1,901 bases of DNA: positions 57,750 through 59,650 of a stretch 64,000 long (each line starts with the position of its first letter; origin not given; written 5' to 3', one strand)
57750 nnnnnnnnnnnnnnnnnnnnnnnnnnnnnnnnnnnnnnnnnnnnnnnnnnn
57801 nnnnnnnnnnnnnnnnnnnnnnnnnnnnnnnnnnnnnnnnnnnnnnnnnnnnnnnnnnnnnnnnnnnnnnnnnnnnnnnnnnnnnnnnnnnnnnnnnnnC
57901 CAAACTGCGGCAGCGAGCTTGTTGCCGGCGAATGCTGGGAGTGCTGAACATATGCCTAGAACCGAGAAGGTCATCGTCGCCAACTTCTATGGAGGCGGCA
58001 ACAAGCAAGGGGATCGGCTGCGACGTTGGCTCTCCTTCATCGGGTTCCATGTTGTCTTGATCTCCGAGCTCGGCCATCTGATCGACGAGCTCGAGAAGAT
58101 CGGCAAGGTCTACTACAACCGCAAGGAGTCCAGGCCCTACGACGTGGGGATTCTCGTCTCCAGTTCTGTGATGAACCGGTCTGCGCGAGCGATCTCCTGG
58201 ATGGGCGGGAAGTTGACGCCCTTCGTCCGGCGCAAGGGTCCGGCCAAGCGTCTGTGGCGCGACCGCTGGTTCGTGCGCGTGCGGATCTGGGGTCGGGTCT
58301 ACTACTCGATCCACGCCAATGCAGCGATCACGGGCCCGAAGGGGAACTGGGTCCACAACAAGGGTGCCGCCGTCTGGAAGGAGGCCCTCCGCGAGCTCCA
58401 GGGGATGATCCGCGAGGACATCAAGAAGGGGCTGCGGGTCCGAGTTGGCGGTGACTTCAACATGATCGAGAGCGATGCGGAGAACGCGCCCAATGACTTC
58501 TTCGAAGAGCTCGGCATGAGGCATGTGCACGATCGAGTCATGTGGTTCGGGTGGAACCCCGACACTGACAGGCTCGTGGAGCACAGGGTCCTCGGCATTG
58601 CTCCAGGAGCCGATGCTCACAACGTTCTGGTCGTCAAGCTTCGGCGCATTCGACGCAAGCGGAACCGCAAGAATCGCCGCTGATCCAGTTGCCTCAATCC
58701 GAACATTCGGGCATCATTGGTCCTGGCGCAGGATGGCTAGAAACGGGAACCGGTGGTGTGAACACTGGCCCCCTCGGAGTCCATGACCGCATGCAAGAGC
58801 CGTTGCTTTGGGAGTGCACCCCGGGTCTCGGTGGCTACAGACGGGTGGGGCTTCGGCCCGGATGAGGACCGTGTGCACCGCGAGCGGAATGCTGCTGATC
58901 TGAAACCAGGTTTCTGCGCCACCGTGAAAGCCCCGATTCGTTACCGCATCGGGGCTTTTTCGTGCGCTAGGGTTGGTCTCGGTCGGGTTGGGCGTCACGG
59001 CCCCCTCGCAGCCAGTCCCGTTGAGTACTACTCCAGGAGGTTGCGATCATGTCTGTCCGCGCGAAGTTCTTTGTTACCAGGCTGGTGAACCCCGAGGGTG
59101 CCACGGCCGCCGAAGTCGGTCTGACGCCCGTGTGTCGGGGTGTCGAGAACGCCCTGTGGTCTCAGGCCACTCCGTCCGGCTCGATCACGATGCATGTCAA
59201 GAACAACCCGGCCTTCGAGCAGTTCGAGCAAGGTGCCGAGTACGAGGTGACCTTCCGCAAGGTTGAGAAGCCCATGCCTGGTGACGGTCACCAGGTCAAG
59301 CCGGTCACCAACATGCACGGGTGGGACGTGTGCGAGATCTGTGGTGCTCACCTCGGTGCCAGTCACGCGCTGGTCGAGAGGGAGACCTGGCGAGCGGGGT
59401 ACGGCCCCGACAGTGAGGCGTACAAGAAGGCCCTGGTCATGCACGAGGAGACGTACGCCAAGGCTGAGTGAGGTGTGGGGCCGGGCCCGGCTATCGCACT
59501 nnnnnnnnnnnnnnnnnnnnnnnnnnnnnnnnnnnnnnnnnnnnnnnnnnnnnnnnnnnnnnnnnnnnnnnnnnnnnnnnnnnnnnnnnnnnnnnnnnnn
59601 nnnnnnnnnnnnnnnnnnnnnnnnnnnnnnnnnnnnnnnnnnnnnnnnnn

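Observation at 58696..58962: Stand-alone transcription unit: promoter motif, ~220 nt with no ORF, then the window's only canonical U-tract terminator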

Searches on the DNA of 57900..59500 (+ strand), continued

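Call 89: search_with_rna_model(model_id=R2, sources=[window, L001, L002, L003, L005, L006, L008, L009, L010, L011, L012, L018, L019, L020, L023, L024, L025, L026, L027, L028, L029, L030, L031, L032, L033, L034, L035, L036, L039, L040, L041, L042, L043, L055, L056], max_evalue=1)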
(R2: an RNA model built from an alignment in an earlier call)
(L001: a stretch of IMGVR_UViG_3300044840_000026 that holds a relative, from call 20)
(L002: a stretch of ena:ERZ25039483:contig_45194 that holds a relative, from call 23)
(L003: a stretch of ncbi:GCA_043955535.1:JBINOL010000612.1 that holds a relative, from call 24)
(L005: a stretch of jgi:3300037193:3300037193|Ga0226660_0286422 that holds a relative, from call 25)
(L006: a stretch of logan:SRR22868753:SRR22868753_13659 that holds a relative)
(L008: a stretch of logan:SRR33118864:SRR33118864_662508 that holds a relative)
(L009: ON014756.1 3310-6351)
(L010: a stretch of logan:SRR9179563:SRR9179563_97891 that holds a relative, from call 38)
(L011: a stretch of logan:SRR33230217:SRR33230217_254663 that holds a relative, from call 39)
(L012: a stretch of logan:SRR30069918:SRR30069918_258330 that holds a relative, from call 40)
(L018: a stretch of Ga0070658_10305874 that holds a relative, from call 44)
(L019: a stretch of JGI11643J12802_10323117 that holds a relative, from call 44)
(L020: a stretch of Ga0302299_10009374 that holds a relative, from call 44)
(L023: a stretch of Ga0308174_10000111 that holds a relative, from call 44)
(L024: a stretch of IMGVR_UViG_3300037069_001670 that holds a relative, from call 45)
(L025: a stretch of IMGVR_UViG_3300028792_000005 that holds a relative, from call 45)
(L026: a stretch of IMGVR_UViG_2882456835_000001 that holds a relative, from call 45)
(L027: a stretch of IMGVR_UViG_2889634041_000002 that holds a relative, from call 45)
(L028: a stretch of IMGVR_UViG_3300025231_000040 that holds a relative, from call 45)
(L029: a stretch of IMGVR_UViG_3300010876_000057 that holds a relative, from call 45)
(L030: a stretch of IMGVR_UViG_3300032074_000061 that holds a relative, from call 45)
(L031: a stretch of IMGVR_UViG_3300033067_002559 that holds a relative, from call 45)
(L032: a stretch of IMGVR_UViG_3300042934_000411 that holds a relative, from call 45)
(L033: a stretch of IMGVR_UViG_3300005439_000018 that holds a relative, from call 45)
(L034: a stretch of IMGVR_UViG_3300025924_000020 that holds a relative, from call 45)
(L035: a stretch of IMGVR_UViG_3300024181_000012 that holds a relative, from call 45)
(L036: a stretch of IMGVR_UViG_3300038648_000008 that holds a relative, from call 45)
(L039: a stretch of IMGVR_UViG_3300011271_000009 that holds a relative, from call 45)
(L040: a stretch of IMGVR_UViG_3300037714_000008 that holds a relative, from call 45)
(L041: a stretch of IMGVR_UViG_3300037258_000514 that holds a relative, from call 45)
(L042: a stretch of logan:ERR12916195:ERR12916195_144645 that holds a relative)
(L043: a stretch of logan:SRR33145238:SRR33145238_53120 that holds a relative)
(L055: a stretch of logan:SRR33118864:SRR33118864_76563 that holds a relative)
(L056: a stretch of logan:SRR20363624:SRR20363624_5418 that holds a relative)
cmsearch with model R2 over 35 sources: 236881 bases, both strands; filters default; matches with E-value up to 1: 22.
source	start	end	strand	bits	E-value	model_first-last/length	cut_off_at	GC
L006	3019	3049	+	48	3.1e-11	1-31/31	no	0.77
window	58981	59013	+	46.4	9.6e-11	1-31/31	no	0.79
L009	1501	1533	+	45.9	1.4e-10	1-31/31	no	0.79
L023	2435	2467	+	45.6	1.7e-10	1-31/31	no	0.79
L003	3935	3967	+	44.8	2.9e-10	1-31/31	no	0.73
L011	2436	2467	+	44.6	3.4e-10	1-31/31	no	0.72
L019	440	470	+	44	5.1e-10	1-31/31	no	0.81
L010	2429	2458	+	42.8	1.2e-09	1-31/31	no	0.7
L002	3914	3943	+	42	2e-09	1-31/31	no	0.77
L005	3938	3967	+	42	2e-09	1-31/31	no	0.77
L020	2422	2460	+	41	4.1e-09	1-31/31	no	0.69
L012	2430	2459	+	40.8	4.7e-09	1-31/31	no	0.73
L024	666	695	+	39.1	1.5e-08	1-31/31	no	0.7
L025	2436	2465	+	39.1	1.5e-08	1-31/31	no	0.7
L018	484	511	+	38.7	2e-08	1-31/31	no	0.71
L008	6417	6447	+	36.8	7.3e-08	1-31/31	no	0.77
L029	2421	2452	+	32.6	1.5e-06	1-31/31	no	0.78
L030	1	18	+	16.5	0.1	14-31/31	5'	0.83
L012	1791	1836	+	15.8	0.16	1-31/31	no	0.74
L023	4510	4539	+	15.4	0.22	1-31/31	no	0.83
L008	4050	4072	+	13.6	0.76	1-31/31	no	0.74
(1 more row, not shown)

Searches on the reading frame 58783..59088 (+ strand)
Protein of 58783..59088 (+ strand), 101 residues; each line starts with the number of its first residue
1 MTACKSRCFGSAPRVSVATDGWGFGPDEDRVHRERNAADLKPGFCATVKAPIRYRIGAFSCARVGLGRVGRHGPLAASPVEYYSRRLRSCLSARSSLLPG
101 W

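Call 11: search_protein_families(library=pfam, proteins=[window:58783-59088:+], max_evalue=0.01)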
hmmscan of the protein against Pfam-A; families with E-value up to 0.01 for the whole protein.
window:58783-59088:+ (101 aa): 0 families

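Call 12: search_protein_families(library=phrogs, proteins=[window:58783-59088:+], max_evalue=0.01)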
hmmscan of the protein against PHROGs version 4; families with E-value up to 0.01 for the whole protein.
window:58783-59088:+ (101 aa): 0 families

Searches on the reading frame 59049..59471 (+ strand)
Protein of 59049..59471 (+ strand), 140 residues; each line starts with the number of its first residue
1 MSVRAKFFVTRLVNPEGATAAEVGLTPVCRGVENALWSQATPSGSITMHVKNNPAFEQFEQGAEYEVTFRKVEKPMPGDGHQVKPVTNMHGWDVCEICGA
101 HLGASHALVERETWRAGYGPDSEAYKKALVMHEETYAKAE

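Call 11: search_protein_families(library=pfam, proteins=[window:59049-59471:+], max_evalue=0.01)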
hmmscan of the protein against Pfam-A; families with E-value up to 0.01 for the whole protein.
window:59049-59471:+ (140 aa): 0 families

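Call 12: search_protein_families(library=phrogs, proteins=[window:59049-59471:+], max_evalue=0.01)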
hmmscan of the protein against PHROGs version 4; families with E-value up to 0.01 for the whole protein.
window:59049-59471:+ (140 aa): 1 family
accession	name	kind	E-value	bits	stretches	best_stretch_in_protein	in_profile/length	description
phrog_6978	-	unknown function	1e-07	32.9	1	1-72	210-282/284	-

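Call 17: search_dna_similar(query=window:59049-59471:+, collection=phages, mode=protein, max_rows=30, max_evalue=0.001)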
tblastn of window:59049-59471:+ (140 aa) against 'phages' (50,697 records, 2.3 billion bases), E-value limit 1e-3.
Records with a match: 9; places in all: 9; records where one place covers at least 80% of the query: 0.
Best place of each record, by identity: <60% 9.
By first word of the organism name: Rhizobium 2; Sinorhizobium 2; Elizabethkingia 1; Escherichia 1; Microbacterium 1; Caudoviricetes 1; Arthrobacter 1.
By host as written in the record: Rhizobium leguminosarum strain F1 2; Sinorhizobium sp. LM21 2; - 2; Elizabethkingia anophelis 1; Microbacterium foliorum NRRL B-24224 1; Arthrobacter globiformis NRRL B-2979 1.
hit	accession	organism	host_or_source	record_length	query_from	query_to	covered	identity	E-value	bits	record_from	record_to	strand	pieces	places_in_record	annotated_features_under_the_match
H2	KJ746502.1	Rhizobium phage vB_RleM_PPF1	Rhizobium leguminosarum strain F1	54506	1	93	66%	39.2%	5e-8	56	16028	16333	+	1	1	hypothetical protein (x2)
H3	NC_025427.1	Rhizobium phage vB_RleM_PPF1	Rhizobium leguminosarum strain F1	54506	1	93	66%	39.2%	5e-8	56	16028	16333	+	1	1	hypothetical protein | baseplate wedge subunit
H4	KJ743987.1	Sinorhizobium phage phiLM21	Sinorhizobium sp. LM21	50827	1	77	55%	40.2%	2e-6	51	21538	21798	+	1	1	hypothetical protein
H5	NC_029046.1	Sinorhizobium phage phiLM21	Sinorhizobium sp. LM21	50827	1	77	55%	40.2%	2e-6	51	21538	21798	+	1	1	hypothetical protein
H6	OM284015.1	Elizabethkingia phage EKP1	Elizabethkingia anophelis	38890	1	73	52%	39.2%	8e-8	55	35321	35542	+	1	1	hypothetical protein | lysis protein Rz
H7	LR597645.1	Escherichia phage Fraca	-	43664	1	67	48%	41.2%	2e-6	51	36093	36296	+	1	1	hypothetical protein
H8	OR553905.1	Microbacterium phage Magritte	Microbacterium foliorum NRRL B-24224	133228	1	73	52%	36.9%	5e-4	44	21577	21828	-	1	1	22: hypothetical protein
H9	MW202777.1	Caudoviricetes sp.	Manatee Spring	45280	1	76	54%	35.3%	6e-4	44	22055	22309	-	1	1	hypothetical protein (x2)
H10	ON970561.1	Arthrobacter phage GlobiWarming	Arthrobacter globiformis NRRL B-2979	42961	34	77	31%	47.7%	5e-4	44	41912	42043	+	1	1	71: hypothetical protein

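Call 20: find_related_loci(query=window:59049-59471:+, collection=viral_contigs, flank=4000)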
Query window:59049-59471:+ (140 aa) in viral_contigs; peptide patterns used: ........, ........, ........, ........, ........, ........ (x = any residue, [..] = any of these).
21 stretches matched a pattern; 1 encode a relative of the query (tblastn E <= 1e-3); 1 distinct loci.
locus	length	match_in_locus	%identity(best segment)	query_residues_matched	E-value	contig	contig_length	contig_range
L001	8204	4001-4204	48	1-69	5e-17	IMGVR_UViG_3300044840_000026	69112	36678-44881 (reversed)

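Call 22: find_homologous_proteins(query=window:59049-59471:+)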
Query window:59049-59471:+ (140 aa): 43 proteins with E <= 0.001 among 47 candidates.
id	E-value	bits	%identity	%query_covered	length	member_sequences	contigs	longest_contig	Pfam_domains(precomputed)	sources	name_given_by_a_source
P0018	2.6e-91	321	100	100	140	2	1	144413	-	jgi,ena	-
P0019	1.1e-51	192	66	99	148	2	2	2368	-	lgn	-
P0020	1.8e-51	192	64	100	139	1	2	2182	-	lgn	-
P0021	3.1e-51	191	64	97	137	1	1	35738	-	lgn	-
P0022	5.4e-51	190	64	98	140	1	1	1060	-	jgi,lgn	jgi:hypothetical protein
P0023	1.2e-50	189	66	97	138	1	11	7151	-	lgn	-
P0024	3.7e-50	187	63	97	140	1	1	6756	-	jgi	jgi:hypothetical protein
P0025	2.7e-49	185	62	99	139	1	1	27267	-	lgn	-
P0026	2.9e-49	184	62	99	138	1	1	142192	-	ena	-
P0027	4.1e-49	184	64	97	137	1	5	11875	-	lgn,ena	-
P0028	6.7e-49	183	62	99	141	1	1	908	-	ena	-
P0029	5.9e-48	180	65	99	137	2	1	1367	-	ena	-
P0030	6.0e-48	180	64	99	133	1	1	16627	-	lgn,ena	-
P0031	6.2e-48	180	63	97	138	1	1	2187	-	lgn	-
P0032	1.5e-47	179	60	99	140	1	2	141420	-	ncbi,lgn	-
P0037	9.9e-45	170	61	100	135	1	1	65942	-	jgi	jgi:hypothetical protein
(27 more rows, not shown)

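Call 23: find_encoding_contigs(protein=P0026, flank=4000, max_places=2)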
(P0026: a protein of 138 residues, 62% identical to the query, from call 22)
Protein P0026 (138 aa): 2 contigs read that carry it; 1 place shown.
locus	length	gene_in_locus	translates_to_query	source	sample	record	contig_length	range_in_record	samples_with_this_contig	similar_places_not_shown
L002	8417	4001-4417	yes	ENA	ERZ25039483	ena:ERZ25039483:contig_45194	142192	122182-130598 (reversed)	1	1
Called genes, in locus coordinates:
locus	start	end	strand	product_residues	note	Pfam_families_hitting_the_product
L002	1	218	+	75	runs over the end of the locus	-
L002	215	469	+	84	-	-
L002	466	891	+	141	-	-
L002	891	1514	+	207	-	-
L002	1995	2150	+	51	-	-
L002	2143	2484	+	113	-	-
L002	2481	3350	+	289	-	-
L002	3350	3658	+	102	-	-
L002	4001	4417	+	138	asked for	-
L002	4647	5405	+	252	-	PF04542:Sigma70_r2, PF04539:Sigma70_r3 (weak), PF08281:Sigma70_r4_2, PF04545:Sigma70_r4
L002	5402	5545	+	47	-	-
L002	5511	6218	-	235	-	-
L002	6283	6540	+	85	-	-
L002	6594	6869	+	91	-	-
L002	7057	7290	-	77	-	-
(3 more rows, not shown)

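Call 24: find_encoding_contigs(protein=P0032, flank=4000, max_places=2)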
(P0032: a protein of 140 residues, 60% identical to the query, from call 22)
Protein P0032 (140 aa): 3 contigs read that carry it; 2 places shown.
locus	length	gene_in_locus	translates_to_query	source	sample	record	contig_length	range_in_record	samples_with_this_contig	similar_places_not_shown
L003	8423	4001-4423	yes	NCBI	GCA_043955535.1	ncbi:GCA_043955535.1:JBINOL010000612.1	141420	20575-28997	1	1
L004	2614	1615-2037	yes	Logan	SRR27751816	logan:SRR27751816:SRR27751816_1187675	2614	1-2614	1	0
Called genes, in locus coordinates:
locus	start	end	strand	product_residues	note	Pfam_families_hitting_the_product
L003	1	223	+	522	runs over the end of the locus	-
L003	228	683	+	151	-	PF18909:dGTP_diPhyd_N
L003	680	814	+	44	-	-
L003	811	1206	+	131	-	-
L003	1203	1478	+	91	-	-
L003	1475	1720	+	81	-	-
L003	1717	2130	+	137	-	-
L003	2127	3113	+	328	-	PF00303:Thymidylat_synt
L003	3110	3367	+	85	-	-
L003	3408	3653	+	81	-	-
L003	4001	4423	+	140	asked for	-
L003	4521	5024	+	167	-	-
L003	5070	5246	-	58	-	-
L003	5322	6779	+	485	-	PF03237:Terminase_6N, PF17289:Terminase_6C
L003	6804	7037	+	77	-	-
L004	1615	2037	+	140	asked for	-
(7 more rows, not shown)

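Call 25: find_encoding_contigs(protein=P0037, flank=4000, max_places=2)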
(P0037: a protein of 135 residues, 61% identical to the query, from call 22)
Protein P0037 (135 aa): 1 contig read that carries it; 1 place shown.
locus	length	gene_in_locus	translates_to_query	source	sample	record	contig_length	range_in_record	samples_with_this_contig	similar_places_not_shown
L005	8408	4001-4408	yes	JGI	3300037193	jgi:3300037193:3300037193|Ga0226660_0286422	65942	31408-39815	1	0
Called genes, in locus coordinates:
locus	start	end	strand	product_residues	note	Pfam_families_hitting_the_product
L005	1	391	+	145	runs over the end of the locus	-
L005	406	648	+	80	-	PF11238:DUF3039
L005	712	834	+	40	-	-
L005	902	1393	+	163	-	-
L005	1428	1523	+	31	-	-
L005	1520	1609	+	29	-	-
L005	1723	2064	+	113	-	PF19563:DUF6085 (weak)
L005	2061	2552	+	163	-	PF00383:dCMP_cyt_deam_1, PF14437:MafB19-deam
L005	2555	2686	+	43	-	-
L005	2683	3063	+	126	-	-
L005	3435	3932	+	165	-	-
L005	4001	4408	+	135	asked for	-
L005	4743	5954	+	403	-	-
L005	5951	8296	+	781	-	-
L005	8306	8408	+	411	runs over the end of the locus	-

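Call 38: find_encoding_contigs(protein=P0021, flank=2500, max_places=3)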
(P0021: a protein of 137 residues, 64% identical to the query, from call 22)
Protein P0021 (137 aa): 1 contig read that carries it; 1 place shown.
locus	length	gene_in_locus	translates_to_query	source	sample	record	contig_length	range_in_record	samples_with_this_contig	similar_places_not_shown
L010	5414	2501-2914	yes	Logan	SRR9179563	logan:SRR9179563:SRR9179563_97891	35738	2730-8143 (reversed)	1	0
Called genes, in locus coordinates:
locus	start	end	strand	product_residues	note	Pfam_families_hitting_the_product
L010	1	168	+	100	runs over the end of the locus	-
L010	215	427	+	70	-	-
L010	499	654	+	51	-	-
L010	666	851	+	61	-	PF12728:HTH_17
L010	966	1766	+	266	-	-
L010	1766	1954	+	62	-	PF13384:HTH_23, PF13551:HTH_29 (weak)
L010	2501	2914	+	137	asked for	-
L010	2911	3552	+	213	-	-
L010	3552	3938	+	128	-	PF20137:BubE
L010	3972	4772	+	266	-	PF04542:Sigma70_r2, PF04539:Sigma70_r3 (faint), PF08281:Sigma70_r4_2 (weak), PF04545:Sigma70_r4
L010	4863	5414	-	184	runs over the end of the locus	-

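Call 39: find_encoding_contigs(protein=P0025, flank=2500, max_places=3)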
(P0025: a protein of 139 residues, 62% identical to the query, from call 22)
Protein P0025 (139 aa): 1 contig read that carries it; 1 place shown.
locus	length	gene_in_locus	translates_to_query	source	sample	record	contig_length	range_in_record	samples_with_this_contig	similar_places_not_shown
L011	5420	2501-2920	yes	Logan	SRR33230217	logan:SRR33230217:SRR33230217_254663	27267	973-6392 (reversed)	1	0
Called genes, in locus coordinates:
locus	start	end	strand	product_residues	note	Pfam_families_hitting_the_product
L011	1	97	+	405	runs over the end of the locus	-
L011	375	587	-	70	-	-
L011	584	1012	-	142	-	-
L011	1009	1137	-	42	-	-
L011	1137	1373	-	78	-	-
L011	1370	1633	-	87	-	-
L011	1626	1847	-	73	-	-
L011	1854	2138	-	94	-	-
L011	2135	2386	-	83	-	-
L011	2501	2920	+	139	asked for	-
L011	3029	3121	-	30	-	-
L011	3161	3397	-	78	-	-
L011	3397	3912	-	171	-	-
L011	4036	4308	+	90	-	-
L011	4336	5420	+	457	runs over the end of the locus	-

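Call 40: find_encoding_contigs(protein=P0023, flank=2500, max_places=6)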
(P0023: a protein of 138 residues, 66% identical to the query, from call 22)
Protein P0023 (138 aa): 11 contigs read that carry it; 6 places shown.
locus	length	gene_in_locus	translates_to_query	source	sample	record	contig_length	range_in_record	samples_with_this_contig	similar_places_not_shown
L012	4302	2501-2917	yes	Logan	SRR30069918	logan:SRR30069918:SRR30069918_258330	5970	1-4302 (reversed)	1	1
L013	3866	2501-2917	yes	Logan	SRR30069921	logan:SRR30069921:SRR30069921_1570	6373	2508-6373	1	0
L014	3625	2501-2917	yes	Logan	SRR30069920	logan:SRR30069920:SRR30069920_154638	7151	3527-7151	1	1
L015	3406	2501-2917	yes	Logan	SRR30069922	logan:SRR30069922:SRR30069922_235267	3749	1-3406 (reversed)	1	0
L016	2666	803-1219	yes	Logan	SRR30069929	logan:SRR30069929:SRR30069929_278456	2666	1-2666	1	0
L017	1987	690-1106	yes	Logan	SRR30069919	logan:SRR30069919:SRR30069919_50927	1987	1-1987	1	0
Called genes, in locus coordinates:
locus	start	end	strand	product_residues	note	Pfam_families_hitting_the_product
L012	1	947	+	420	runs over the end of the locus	-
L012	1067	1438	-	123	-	-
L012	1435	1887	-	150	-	PF07553:Lipoprotein_Ltp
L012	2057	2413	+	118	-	-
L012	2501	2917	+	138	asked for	-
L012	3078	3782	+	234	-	PF03372:Exo_endo_phos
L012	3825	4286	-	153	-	PF23359:Lsr2_DNA-bd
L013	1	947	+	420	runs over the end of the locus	-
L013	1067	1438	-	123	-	-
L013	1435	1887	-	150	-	PF07553:Lipoprotein_Ltp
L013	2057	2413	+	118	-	-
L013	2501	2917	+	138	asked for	-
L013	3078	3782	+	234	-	PF03372:Exo_endo_phos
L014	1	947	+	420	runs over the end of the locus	-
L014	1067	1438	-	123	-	-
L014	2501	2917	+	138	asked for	-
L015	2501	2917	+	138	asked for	-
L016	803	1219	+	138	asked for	-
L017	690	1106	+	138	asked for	-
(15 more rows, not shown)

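Call 44: find_related_loci(query=A2, collection=metagenome_contigs, flank=2500)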
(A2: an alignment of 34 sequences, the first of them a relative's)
Query A2 (140 aa) in metagenome_contigs; peptide patterns used: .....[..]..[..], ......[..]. (x = any residue, [..] = any of these).
44 stretches matched a pattern; 6 encode a relative of the query (tblastn E <= 1e-3); 6 distinct loci.
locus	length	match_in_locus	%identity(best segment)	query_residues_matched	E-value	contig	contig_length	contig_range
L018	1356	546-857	54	1-104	2e-35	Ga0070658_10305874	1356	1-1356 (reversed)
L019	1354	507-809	54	1-101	3e-33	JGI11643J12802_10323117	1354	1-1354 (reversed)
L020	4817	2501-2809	53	1-101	1e-30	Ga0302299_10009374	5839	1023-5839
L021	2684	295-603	53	1-101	1e-30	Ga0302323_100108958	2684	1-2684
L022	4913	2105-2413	53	1-101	1e-30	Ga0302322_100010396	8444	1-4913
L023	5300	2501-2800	54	1-99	2e-29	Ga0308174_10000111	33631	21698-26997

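Call 45: find_related_loci(query=A2, collection=viral_contigs, flank=2500)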
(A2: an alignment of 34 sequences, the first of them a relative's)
Query A2 (140 aa) in viral_contigs; peptide patterns used: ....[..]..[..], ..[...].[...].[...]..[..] (x = any residue, [..] = any of these).
53 stretches matched a pattern; 18 encode a relative of the query (tblastn E <= 1e-3); 18 distinct loci.
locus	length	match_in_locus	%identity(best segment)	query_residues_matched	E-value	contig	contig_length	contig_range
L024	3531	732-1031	49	1-99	3e-29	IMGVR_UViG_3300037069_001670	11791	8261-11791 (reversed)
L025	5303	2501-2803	51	1-100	7e-32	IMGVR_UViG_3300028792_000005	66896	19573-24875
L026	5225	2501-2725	51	1-73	9e-15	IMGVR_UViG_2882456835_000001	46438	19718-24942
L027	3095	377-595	45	1-73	2e-13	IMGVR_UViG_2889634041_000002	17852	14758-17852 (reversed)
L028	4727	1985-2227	37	1-78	1e-10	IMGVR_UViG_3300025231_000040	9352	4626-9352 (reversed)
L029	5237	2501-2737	38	2-79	5e-10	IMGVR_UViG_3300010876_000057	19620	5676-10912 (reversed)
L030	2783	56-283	39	1-73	6e-10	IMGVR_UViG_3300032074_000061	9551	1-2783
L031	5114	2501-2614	55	37-74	3e-8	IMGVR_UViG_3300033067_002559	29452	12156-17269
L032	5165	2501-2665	43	34-85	4e-7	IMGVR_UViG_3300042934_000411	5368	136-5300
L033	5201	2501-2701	38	20-87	4e-8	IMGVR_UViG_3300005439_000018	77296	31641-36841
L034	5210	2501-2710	39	3-73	7e-7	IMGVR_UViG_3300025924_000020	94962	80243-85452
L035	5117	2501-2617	46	33-71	2e-6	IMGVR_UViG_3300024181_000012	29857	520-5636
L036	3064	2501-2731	38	3-73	3e-6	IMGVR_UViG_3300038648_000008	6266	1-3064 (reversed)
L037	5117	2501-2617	46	33-71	2e-6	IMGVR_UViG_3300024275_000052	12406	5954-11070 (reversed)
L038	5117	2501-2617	46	33-71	2e-6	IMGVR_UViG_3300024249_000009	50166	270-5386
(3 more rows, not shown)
